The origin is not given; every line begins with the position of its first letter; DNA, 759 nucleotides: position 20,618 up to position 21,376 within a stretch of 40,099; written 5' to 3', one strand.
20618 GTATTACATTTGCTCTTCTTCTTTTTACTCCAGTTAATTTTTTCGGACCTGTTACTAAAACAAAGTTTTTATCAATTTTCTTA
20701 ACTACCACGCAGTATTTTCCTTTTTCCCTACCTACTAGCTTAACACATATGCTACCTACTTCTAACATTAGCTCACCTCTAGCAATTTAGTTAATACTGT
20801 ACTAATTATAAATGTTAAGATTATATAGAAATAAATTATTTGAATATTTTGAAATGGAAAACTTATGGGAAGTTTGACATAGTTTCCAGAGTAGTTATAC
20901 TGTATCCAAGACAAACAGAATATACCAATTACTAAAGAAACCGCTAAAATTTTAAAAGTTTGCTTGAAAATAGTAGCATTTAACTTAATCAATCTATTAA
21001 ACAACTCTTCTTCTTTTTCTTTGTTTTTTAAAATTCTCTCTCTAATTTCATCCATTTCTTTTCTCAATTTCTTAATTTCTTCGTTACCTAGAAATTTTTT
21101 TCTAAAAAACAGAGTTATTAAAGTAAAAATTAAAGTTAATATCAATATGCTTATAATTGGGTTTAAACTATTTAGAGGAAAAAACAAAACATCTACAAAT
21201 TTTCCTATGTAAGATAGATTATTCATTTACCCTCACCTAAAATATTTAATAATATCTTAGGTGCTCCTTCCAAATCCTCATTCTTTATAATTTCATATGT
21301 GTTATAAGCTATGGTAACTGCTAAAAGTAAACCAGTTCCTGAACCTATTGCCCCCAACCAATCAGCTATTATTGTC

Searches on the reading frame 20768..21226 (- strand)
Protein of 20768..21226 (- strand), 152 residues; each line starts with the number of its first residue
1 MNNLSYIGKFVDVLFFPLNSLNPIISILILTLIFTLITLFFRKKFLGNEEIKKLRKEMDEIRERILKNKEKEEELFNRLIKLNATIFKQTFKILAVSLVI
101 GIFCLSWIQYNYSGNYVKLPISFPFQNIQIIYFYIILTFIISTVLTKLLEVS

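Call 84: search_protein_families(library=pfam, max_evalue=0.001, proteins=[window:20768-21226:-])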
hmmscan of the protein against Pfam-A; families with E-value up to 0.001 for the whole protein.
window:20768-21226:- (152 aa): 2 families
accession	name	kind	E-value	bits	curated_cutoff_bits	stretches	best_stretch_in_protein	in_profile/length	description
PF01956.21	EMC3_TMCO1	-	6.6e-05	23.2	27.1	0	12-150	1-166/169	Integral membrane protein EMC3/TMCO1-like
PF09991.14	DUF2232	-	0.00017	21.3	27.8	1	25-133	94-205/290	Predicted membrane protein (DUF2232)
